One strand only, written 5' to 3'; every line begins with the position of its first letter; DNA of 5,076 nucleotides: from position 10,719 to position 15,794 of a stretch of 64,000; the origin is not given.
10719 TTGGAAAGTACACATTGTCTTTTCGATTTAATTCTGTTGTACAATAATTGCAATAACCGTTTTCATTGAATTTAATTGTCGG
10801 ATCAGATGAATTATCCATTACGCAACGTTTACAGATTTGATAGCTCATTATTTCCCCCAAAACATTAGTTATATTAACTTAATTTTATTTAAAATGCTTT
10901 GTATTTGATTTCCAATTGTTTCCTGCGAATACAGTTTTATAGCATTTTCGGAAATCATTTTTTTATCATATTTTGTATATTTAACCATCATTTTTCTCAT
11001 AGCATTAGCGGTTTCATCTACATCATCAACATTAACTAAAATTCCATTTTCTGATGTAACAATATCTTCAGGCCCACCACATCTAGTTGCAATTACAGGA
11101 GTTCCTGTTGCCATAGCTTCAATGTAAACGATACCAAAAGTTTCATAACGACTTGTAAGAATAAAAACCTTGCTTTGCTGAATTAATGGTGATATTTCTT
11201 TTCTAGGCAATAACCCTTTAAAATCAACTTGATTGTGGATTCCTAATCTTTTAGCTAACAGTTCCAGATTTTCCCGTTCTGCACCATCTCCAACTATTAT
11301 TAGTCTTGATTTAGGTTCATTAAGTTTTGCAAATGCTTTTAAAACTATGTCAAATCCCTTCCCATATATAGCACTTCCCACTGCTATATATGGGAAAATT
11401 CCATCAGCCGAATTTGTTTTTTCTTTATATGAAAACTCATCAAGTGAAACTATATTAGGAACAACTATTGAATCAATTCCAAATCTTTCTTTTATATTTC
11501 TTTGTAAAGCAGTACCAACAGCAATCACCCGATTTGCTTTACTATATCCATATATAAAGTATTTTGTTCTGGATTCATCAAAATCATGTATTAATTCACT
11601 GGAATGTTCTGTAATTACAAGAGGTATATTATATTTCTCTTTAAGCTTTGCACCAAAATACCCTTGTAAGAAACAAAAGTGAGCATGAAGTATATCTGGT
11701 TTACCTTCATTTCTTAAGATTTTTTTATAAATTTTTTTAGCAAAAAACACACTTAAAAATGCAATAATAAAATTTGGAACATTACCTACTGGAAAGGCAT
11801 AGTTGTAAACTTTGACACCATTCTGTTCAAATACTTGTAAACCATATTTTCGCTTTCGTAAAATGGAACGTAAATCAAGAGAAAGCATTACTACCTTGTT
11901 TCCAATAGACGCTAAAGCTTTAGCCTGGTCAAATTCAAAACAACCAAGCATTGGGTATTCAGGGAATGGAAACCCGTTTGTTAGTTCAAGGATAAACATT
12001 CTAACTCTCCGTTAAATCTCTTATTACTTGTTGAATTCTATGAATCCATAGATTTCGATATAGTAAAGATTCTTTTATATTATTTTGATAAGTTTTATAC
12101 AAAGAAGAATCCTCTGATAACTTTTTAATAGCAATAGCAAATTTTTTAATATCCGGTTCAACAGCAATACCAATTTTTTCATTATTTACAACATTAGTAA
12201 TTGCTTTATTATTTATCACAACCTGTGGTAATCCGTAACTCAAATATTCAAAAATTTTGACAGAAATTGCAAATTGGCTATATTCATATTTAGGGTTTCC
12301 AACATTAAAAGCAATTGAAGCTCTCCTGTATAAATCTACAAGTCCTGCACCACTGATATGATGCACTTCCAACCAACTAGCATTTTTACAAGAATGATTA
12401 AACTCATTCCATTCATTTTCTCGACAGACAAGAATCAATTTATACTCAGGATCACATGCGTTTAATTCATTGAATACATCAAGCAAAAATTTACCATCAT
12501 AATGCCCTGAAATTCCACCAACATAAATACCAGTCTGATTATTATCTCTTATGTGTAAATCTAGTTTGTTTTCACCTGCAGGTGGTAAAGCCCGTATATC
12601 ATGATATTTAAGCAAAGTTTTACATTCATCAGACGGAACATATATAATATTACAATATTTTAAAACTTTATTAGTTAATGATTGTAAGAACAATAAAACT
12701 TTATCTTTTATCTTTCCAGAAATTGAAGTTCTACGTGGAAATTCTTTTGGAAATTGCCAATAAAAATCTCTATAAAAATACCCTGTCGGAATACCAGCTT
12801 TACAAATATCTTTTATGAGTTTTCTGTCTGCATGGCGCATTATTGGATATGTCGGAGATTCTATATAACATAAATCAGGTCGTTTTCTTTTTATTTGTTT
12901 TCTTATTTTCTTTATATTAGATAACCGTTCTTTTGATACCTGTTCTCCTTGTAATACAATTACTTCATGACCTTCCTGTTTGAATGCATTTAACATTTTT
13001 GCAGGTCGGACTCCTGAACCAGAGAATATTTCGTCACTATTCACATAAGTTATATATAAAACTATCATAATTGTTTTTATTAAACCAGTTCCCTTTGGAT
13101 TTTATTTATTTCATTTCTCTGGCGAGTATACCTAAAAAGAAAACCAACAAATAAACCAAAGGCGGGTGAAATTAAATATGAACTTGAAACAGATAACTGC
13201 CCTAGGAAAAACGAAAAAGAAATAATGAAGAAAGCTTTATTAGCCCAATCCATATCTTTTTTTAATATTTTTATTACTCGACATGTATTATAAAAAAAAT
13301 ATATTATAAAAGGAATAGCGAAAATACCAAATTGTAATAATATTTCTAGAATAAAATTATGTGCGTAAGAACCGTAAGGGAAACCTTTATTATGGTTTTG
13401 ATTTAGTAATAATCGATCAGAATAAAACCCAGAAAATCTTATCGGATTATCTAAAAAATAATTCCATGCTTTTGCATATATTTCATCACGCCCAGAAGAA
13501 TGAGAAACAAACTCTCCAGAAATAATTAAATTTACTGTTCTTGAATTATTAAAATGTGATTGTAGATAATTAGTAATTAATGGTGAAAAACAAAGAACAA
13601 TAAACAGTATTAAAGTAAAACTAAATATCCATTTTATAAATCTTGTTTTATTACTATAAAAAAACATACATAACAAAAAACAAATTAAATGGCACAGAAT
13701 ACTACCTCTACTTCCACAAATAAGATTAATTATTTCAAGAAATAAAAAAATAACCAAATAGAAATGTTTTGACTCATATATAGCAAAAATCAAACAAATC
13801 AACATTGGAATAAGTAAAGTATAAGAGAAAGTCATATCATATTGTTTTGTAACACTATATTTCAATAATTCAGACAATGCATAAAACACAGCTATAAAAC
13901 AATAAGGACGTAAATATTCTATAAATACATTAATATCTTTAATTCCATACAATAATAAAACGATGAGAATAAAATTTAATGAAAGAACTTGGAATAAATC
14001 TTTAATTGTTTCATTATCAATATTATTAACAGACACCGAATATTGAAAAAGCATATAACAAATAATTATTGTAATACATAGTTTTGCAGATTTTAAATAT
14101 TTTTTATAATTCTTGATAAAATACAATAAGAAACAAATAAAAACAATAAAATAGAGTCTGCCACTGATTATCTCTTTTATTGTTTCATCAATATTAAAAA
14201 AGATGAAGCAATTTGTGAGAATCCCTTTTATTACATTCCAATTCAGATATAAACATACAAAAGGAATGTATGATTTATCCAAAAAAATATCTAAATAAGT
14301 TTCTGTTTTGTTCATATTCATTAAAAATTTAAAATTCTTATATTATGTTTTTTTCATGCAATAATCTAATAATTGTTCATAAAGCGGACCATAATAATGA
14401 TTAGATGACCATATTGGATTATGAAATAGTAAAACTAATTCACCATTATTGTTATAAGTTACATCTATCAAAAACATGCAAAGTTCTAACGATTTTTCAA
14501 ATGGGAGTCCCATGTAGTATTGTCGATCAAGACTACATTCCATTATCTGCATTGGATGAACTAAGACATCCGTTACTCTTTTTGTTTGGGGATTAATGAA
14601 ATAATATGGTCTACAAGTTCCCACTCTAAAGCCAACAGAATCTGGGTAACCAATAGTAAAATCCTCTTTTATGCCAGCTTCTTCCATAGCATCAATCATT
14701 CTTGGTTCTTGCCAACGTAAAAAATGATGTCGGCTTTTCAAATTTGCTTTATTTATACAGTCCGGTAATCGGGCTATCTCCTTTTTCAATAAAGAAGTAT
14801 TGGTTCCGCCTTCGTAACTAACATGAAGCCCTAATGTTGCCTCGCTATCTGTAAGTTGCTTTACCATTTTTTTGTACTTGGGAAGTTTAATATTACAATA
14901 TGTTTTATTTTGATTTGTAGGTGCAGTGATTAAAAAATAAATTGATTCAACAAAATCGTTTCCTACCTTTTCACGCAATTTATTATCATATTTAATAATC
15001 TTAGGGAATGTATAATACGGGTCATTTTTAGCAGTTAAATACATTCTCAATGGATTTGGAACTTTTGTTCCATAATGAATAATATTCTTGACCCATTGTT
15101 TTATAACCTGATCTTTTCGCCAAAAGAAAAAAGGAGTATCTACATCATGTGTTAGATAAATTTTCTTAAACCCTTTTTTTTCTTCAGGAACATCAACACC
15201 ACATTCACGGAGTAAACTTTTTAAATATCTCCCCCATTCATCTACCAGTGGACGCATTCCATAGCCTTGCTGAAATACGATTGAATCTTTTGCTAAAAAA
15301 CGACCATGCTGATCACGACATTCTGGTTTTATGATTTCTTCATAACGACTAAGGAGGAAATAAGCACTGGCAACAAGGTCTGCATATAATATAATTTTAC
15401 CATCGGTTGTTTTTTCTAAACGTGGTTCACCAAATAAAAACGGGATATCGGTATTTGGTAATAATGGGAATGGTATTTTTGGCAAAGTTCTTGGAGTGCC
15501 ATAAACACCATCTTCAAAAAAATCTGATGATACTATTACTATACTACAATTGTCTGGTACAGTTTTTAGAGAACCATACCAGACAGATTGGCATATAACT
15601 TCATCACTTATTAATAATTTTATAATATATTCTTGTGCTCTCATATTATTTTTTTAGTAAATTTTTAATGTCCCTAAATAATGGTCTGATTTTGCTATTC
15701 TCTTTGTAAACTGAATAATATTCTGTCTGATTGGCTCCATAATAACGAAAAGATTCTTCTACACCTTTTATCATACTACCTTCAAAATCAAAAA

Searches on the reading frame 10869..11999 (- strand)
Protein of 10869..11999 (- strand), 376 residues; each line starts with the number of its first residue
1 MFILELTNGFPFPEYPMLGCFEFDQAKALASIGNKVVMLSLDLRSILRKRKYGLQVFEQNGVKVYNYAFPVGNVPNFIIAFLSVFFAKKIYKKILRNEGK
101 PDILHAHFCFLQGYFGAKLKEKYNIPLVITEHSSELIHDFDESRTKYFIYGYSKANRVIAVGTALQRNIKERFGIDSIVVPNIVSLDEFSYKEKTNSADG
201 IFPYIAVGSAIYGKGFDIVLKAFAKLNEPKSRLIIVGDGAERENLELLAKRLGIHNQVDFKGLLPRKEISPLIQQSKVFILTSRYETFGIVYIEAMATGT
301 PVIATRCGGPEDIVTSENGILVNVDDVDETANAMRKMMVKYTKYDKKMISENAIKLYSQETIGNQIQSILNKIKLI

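Call 48: search_protein_families(library=pfam, proteins=[window:10869-11999:-], max_evalue=0.0001)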
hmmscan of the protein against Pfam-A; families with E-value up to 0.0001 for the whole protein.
window:10869-11999:- (376 aa): 5 families
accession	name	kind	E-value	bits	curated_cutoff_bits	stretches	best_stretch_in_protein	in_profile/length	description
PF00534.26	Glycos_transf_1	-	4.6e-38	130.9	26.4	1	192-350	6-167/172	Glycosyl transferases group 1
PF13692.12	Glyco_trans_1_4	-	1.4e-32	113.3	27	1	206-338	6-140/142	Glycosyl transferases group 1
PF13439.12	Glyco_transf_4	-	3e-18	66.9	28.5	1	25-187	11-169/170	Glycosyltransferase Family 4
PF20706.3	GT4-conflict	-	1.2e-12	47.9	26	1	153-317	145-323/385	Family 4 Glycosyltransferase in conflict systems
PF13579.12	Glyco_trans_4_4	-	9.5e-07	29.7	29.7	1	26-180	11-155/158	Glycosyl transferase 4-like domain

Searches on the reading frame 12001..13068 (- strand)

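Call 48: search_protein_families(library=pfam, proteins=[window:12001-13068:-], max_evalue=0.0001)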
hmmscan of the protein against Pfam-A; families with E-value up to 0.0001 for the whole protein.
window:12001-13068:- (355 aa): 3 families
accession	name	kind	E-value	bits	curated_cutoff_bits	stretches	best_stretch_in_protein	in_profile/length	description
PF13692.12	Glyco_trans_1_4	-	1e-08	35.9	27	1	181-320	5-142/142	Glycosyl transferases group 1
PF13524.12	Glyco_trans_1_2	-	1.4e-08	35.3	25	1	207-349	13-143/144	Glycosyl transferase-like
PF00534.26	Glycos_transf_1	-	2e-08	34.4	26.4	1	172-333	10-171/172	Glycosyl transferases group 1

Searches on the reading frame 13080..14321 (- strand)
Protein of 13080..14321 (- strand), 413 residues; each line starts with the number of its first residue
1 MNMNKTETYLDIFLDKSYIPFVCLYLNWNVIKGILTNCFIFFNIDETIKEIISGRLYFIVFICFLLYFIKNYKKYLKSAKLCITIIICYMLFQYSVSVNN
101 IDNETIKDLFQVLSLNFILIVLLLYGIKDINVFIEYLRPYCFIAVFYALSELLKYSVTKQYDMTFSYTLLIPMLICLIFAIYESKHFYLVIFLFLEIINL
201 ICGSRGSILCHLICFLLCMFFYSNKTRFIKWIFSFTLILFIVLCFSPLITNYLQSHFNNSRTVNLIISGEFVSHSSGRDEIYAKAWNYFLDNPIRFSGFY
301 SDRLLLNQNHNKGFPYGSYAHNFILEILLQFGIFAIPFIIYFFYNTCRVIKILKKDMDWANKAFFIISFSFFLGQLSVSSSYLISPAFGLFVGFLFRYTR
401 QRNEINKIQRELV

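Call 48: search_protein_families(library=pfam, proteins=[window:13080-14321:-], max_evalue=0.0001)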
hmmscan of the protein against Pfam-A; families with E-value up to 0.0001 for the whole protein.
window:13080-14321:- (413 aa): 1 family
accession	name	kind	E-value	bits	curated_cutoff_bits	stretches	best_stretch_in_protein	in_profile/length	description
PF04932.20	Wzy_C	-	4.9e-15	56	31.7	1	197-336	8-145/149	O-Antigen ligase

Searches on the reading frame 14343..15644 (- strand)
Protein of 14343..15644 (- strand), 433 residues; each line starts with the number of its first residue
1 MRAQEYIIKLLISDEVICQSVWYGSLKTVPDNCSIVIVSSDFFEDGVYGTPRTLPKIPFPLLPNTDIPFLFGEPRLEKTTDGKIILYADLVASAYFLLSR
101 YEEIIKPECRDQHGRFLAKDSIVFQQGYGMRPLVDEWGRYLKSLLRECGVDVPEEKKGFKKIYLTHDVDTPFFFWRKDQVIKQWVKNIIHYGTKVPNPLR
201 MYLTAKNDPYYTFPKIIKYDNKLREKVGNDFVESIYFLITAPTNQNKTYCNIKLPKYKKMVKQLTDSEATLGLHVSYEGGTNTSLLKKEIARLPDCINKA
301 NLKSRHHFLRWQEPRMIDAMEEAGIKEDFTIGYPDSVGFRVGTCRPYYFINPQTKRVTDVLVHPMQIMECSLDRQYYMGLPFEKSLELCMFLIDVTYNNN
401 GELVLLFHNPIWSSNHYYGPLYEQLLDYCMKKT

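Call 48: search_protein_families(library=pfam, proteins=[window:14343-15644:-], max_evalue=0.0001)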
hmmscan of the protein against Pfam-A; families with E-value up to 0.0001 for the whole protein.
window:14343-15644:- (433 aa): 1 family
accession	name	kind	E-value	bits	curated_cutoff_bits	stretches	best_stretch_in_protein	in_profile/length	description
PF23019.1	DUF7033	-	3.4e-24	85.5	27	1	88-174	3-87/90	Family of unknown function (DUF7033)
